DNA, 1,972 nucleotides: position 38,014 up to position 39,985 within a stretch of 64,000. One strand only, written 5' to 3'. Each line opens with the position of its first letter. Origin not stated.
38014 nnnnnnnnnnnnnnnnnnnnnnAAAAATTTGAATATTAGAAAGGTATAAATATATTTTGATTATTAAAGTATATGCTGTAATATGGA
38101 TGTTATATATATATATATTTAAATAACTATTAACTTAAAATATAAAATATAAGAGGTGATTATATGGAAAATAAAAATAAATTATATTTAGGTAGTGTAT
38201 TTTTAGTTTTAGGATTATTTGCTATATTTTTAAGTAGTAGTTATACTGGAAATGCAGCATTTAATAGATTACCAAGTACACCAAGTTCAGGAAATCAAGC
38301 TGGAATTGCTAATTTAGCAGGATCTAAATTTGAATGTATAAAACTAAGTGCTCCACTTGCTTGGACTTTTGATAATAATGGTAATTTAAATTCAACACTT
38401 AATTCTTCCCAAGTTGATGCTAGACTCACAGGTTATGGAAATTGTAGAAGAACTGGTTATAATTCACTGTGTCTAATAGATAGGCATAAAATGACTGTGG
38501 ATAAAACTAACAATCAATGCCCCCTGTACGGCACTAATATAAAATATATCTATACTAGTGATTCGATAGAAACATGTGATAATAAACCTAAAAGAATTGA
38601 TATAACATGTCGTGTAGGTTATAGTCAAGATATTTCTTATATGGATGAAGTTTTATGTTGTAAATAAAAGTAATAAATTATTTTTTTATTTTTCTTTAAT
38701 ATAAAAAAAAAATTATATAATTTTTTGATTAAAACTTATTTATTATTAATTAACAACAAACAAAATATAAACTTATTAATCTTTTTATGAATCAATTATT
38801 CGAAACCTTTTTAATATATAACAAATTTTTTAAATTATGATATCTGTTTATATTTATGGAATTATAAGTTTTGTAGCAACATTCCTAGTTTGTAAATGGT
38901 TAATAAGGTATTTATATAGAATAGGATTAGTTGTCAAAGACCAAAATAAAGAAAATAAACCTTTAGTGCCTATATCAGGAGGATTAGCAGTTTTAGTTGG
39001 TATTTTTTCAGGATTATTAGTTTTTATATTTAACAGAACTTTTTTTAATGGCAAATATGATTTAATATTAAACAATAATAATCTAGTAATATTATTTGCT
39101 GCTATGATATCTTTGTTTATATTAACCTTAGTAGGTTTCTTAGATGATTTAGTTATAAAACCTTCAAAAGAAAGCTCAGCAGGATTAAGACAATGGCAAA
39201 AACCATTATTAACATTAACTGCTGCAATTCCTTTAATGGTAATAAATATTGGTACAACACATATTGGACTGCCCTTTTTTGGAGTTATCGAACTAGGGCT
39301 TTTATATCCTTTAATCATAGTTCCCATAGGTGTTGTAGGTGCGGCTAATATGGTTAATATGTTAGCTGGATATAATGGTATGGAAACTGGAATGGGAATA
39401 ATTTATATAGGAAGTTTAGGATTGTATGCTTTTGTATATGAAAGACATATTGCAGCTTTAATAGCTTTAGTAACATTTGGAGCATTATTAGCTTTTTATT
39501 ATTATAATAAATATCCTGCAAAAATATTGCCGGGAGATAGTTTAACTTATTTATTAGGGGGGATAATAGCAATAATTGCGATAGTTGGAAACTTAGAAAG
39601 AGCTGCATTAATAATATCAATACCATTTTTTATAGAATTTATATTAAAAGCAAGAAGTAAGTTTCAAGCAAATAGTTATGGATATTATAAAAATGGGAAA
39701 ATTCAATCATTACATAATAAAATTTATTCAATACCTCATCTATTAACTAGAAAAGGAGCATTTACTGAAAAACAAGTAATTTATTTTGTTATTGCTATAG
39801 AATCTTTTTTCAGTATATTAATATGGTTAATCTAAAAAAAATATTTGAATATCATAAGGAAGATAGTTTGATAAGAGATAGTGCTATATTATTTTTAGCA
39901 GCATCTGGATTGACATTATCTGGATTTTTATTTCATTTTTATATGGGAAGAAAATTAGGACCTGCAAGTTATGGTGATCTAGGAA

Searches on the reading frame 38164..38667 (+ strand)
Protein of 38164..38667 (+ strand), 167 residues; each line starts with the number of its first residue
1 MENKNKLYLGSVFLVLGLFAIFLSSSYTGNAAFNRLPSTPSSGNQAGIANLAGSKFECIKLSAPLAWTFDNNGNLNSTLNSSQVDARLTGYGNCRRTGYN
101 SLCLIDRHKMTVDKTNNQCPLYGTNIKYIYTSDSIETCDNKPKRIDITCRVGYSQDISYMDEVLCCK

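Call 11: search_protein_families(library=pfam, proteins=[window:38164-38667:+], max_evalue=0.01)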
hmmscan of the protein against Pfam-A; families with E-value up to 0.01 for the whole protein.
window:38164-38667:+ (167 aa): 0 families

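Call 15: find_encoding_contigs(protein=window:38164-38667:+, flank=3000, max_places=6)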
Protein window:38164-38667:+ (167 aa): 2 contigs read that carry it; 2 places shown.
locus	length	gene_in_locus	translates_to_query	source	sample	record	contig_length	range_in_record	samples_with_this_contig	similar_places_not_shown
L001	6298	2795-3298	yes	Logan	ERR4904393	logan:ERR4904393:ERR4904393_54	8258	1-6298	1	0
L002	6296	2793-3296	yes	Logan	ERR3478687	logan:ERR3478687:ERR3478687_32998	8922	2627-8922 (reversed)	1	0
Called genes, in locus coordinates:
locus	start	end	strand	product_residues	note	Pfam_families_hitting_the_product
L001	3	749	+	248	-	?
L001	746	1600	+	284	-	PF01040:UbiA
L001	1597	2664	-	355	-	PF04015:DUF362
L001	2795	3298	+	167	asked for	-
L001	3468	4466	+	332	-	PF00953:Glycos_transf_4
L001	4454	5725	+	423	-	PF01943:Polysacc_synt, PF13440:Polysacc_synt_3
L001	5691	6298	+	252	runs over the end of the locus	PF00535:Glycos_transf_2, PF10111:Glyco_tranf_2_2, PF13641:Glyco_tranf_2_3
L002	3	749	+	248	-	?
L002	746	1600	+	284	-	PF01040:UbiA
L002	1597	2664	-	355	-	PF04015:DUF362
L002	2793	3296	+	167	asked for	-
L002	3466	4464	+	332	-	PF00953:Glycos_transf_4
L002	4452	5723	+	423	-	PF01943:Polysacc_synt, PF13440:Polysacc_synt_3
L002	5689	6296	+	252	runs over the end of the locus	PF00535:Glycos_transf_2, PF10111:Glyco_tranf_2_2, PF13641:Glyco_tranf_2_3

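Call 16: find_homologous_proteins(query=window:38164-38667:+, max_evalue=0.01)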
Query window:38164-38667:+ (167 aa): 1 proteins with E <= 0.01 among 33 candidates.
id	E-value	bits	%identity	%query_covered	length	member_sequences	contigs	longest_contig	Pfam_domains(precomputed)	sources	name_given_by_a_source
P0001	2.2e-108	377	100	100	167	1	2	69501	-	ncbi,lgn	-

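Call 38: list_cluster_members(proteins=[P0001, P0002])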
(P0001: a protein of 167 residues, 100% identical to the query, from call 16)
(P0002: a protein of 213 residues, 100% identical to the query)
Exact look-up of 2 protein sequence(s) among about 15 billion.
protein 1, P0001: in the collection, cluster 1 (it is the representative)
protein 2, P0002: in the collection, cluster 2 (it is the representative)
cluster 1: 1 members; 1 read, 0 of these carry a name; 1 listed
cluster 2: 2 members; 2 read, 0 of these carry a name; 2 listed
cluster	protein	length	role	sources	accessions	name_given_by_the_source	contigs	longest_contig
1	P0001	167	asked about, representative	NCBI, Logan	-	-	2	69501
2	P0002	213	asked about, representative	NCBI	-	-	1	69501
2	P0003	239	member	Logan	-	-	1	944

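Call 40: find_encoding_contigs(protein=P0003, flank=3000)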
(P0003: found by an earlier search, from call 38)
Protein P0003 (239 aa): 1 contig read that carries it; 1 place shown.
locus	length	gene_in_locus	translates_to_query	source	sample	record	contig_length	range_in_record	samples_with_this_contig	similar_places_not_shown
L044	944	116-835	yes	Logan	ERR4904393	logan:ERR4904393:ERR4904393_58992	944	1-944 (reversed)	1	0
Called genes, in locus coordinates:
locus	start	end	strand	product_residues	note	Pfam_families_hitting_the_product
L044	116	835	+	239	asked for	-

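Call 64: predict_structure(protein=window:38164-38667:+)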
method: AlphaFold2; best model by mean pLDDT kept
length: 167 residues; sequences in the alignment: 1
mean_pLDDT: 38.1   pTM: 0.19
mean pLDDT of the five models: 38.1, 37.8, 35.1, 33.9, 33.5
residues with pLDDT >= 90: 0; 70-90: 15; 50-70: 12; < 50: 140
segments of 3 or more residues with pLDDT < 50: 28-167
pLDDT, mean of each block of 10 residues (from residue 1): 65 81 57 35 34 29 33 32 29 30 31 35 31 32 35 30 27
secondary structure, 60 per line:
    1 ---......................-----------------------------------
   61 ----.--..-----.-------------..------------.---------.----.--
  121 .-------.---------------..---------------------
elements in order: H4-25

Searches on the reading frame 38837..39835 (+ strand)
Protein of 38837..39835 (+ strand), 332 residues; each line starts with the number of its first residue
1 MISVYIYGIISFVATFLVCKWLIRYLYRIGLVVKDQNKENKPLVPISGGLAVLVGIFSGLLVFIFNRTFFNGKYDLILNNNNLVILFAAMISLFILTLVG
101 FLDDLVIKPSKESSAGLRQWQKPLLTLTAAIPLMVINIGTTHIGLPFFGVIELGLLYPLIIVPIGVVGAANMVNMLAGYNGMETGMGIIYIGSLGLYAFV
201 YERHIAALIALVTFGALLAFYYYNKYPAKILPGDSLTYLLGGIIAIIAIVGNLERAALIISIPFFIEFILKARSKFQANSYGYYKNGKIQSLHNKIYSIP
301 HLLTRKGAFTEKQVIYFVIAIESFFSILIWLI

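Call 11: search_protein_families(library=pfam, proteins=[window:38837-39835:+], max_evalue=0.01)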
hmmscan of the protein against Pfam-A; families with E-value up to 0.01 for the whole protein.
window:38837-39835:+ (332 aa): 1 family
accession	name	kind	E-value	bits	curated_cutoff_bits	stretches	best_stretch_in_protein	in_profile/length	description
PF00953.26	Glycos_transf_4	-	4.9e-34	118.1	27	1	87-251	2-159/160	Glycosyl transferase family 4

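Call 34: find_related_loci(query=window:38837-39835:+, collection=genome_contigs, flank=6000)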
Query window:38837-39835:+ (332 aa) in genome_contigs; peptide patterns used: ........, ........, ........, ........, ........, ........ (x = any residue, [..] = any of these).
260 stretches matched a pattern; 34 encode a relative of the query (tblastn E <= 1e-3); 34 distinct loci.
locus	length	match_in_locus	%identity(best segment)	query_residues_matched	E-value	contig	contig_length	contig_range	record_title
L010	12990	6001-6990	73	4-332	3e-151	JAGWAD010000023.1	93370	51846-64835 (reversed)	Candidatus Woesearchaeota archaeon isolate RIFCSPLOWO2_01_FULL_28_39 rifcsplowo2_01_scaffold_777, whole genome shotgun s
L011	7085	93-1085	69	4-332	5e-143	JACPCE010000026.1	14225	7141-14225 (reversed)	MAG: Candidatus Woesearchaeota archaeon isolate NC_groundwater_275_Ag_S-0.2um_29_9 S5_GD2017_2_S2_scaffold_2949, whole g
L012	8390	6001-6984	66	7-332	2e-139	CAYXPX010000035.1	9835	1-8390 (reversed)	MAG TPA_asm: Candidatus Woesearchaeota archaeon isolate SRP269290_co2_81 genome assembly, contig: NODE_8949_length_9835_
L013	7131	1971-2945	67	9-331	5e-137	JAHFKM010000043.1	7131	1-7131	MAG: archaeon isolate nzgw41 NODE_18584_length_7132_cov_3.228926, whole genome shotgun sequence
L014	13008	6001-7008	62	1-332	6e-135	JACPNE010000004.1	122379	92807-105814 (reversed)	MAG: Candidatus Woesearchaeota archaeon isolate NC_groundwater_567_Ag_S-0.1um_30_27 S35_SO-1_scaffold_271439, whole geno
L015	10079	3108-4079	62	1-330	2e-134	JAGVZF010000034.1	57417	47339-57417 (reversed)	Candidatus Woesearchaeota archaeon isolate RIFCSPHIGHO2_01_FULL_29_27 rifcsphigho2_01_scaffold_911, whole genome shotgun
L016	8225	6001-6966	62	5-332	2e-133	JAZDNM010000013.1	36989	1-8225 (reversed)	MAG: archaeon isolate MEGAHIT-group-0.710 k141_16960538, whole genome shotgun sequence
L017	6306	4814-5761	64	11-332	2e-129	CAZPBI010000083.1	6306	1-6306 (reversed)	MAG TPA_asm: Candidatus Woesearchaeota archaeon isolate SRP269290_co3_813 genome assembly, contig: NODE_18179_length_630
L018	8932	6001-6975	59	9-332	5e-128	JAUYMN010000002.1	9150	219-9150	MAG: Nanoarchaeota archaeon isolate C24_metabat.bin.88 C24_k141_287341, whole genome shotgun sequence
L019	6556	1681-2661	61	1-332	3e-126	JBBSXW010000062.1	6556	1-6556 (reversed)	MAG: Nanoarchaeota archaeon isolate H51-bin130_1 H51_bin130_1_000000000062, whole genome shotgun sequence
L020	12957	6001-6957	58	8-332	8e-126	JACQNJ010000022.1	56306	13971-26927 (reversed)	MAG: Candidatus Woesearchaeota archaeon isolate NC_groundwater_1252_Ag_S-0.1um_33_315 S_p1_S3_coassembly_k141_861431, wh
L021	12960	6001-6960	59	8-332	1e-125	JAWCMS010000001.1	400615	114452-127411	MAG: Candidatus Pacearchaeota archaeon isolate JZ-2_201705_bins_60 JZ-2_201705_bins_60_scaffold_1, whole genome shotgun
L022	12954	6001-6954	59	9-332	3e-121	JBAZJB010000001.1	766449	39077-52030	MAG: Candidatus Nanoarchaeia archaeon isolate SO_2017_LW4_109 scaffold_19_c1_LW137-91_2017, whole genome shotgun sequenc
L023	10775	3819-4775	58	8-332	6e-121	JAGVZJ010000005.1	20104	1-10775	Candidatus Woesearchaeota archaeon isolate RIFCSPLOWO2_02_FULL_34_11 rifcsplowo2_02_scaffold_7236, whole genome shotgun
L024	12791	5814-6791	57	2-332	7e-120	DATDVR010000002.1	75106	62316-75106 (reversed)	MAG TPA_asm: Candidatus Nanoarchaeia archaeon isolate SMAG_U8089 k141_963751, whole genome shotgun sequence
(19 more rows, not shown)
